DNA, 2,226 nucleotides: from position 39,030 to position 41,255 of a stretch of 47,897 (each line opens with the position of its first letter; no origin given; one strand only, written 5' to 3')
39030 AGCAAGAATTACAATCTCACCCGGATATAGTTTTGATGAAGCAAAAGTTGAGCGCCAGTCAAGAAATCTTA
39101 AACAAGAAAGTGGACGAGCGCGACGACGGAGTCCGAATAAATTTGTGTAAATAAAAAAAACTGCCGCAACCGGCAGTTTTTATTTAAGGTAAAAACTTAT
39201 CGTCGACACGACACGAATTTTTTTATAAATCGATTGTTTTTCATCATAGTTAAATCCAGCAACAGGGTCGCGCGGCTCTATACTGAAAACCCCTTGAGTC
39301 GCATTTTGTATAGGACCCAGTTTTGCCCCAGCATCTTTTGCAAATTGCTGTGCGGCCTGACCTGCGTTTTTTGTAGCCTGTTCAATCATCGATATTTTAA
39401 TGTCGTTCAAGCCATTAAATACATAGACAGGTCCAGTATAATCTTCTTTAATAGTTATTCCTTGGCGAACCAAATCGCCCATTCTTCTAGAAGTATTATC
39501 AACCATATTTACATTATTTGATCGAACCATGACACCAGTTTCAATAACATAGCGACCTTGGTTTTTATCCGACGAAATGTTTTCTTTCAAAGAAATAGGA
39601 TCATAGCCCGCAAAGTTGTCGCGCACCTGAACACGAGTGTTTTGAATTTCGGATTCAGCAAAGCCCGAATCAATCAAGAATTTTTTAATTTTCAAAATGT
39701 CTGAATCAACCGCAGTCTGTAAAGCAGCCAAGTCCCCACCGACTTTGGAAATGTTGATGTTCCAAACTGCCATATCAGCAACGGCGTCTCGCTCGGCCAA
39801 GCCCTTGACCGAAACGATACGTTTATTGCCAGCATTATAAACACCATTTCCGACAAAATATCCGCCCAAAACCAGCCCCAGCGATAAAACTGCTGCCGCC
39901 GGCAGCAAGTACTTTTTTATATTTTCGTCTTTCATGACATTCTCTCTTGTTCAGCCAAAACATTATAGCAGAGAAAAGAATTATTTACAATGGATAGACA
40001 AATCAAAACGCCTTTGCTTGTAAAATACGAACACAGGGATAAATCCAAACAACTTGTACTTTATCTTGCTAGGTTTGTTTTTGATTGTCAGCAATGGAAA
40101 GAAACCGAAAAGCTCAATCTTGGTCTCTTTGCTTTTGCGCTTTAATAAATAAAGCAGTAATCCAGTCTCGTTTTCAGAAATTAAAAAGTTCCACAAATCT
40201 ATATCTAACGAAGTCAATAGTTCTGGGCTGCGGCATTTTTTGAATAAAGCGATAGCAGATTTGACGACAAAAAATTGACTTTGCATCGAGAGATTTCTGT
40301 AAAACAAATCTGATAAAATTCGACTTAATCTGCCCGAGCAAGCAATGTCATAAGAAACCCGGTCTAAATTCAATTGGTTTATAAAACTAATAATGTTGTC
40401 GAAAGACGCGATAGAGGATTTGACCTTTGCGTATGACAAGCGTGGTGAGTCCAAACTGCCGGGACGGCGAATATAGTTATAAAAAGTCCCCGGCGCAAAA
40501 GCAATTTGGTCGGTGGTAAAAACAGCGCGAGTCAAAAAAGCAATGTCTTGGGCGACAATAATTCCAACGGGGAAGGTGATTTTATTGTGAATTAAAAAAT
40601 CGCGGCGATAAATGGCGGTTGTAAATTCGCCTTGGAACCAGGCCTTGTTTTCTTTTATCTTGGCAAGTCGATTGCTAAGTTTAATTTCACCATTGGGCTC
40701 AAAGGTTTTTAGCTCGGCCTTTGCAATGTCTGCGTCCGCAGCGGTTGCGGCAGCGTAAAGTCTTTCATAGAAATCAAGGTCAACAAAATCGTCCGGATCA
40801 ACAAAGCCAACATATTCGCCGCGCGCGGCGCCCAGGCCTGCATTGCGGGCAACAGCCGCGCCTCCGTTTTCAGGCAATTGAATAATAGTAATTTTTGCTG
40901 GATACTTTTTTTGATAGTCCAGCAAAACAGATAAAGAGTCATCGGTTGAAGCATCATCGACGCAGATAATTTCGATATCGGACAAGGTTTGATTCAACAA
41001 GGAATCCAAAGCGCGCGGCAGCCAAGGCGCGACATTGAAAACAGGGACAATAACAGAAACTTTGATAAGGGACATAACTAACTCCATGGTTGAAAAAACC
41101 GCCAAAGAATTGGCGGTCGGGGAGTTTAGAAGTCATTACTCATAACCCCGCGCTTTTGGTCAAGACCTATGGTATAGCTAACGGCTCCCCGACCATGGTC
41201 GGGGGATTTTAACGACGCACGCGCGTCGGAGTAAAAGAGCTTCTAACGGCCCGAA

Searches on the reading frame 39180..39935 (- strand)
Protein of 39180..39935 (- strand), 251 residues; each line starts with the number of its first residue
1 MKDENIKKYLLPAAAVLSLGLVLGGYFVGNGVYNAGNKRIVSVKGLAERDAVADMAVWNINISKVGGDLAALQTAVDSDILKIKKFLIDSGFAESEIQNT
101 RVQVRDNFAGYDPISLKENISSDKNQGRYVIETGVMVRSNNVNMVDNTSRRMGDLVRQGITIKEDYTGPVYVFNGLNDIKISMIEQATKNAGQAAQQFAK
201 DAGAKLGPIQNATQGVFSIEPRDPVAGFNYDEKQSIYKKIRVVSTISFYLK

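Call 3: search_protein_families(library=pfam, proteins=[window:39180-39935:-], max_evalue=1)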
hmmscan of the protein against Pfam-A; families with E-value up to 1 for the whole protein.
window:39180-39935:- (251 aa): 1 family
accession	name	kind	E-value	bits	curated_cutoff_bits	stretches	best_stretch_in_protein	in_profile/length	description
PF04402.19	SIMPL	-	1.8e-18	68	25.2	1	41-215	1-161/205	Protein of unknown function (DUF541)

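Call 4: search_protein_families(library=ncbifam, proteins=[window:39180-39935:-], max_evalue=1)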
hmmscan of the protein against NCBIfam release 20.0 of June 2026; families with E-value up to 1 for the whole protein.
window:39180-39935:- (251 aa): 1 family
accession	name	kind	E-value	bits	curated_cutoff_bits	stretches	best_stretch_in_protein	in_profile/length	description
NF008299.0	PRK11087.1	equivalog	2.4e-05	23.9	249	1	39-107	30-98/238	oxidative stress defense protein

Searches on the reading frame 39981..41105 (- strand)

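Call 3: search_protein_families(library=pfam, proteins=[window:39981-41105:-], max_evalue=1)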
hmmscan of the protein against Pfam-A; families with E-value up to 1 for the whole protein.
window:39981-41105:- (374 aa): 4 families
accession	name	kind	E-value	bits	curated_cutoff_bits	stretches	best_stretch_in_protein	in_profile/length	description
PF00535.33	Glycos_transf_2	-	8.9e-35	120.5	23.3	1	17-146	1-129/168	Glycosyl transferase family 2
PF13641.12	Glyco_tranf_2_3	-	2.1e-08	34.9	27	1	16-121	3-112/230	Glycosyltransferase like family 2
PF10111.15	Glyco_tranf_2_2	-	4.3e-08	33.4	27.3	1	32-120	15-106/276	Glycosyltransferase like family 2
PF13704.12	Glyco_tranf_2_4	-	0.071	14.1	27.5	1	30-113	8-89/98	Glycosyl transferase family 2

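Call 4: search_protein_families(library=ncbifam, proteins=[window:39981-41105:-], max_evalue=1)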
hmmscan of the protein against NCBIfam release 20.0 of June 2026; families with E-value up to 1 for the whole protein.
window:39981-41105:- (374 aa): 23 families
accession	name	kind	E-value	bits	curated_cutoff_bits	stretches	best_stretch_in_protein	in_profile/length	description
NF007482.0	PRK10073.1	equivalog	4.8e-38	131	423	1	14-246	6-250/334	glycosyltransferase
NF047683.1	TeichurnBiosyTuaG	equivalog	2e-21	76.8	400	1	15-112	7-103/252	teichuronic acid biosynthesis protein TuaG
NF041875.1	EPS_EpsD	equivalog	2.6e-18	66.5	370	1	16-124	1-108/325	exopolysaccharide biosynthesis glycosyltransferase EpsD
NF053739.1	GlytfEpsEBac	equivalog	7.2e-18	64.5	450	1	15-109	2-96/265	glycosyltransferase EpsE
TIGR03965.1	mycofact_glyco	equivalog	1.5e-15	57.1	280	1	12-110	72-169/467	mycofactocin biosynthesis glycosyltransferase MftF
NF038302.1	EPS_HpsE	equivalog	2.1e-15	56.5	300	1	15-121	2-112/307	hormogonium polysaccharide biosynthesis glycosyltransferase HpsE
TIGR03937.1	PgaC_IcaA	equivalog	3.6e-14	52.6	422.3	1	14-111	45-141/407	poly-beta-1,6-N-acetyl-D-glucosamine synthase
NF050050.1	ProtGlycPglI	equivalog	1.9e-12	47.2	500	1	15-107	3-95/306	GalNAc(5)-diNAcBac-PP-undecaprenol beta-1,3-glucosyltransferase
TIGR03111.1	glyc2_xrt_Gpos1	hypoth_equivalog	6.7e-10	38.3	363.95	1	10-111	45-147/439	TIGR03111 family XrtG-associated glycosyltransferase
NF041394.1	GtaseAglG_Halo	equivalog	1.5e-09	37.6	440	1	15-125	2-112/304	glucosyl-dolichyl phosphate glucuronosyltransferase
TIGR04283.1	glyco_like_mftF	equivalog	1.1e-08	35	182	1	16-151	1-128/221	TIGR04283 family arsenosugar biosynthesis glycosyltransferase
NF007453.0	PRK10018.1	equivalog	3.4e-08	33.5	382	1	16-106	8-97/280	colanic acid biosynthesis glycosyltransferase WcaA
NF050819.1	PolSacchBiosHfsG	equivalog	6.9e-08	32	500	1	14-128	12-125/302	polysaccharide biosynthesis protein HfsG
NF007986.1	PRK10714.1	equivalog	1.2e-07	31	529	1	12-106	4-101/316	undecaprenyl-phosphate 4-deoxy-4-formamido-L-arabinose transferase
TIGR04242.1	nodulat_NodC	equivalog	3.1e-07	29.7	550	1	12-123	46-159/395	chitooligosaccharide synthase NodC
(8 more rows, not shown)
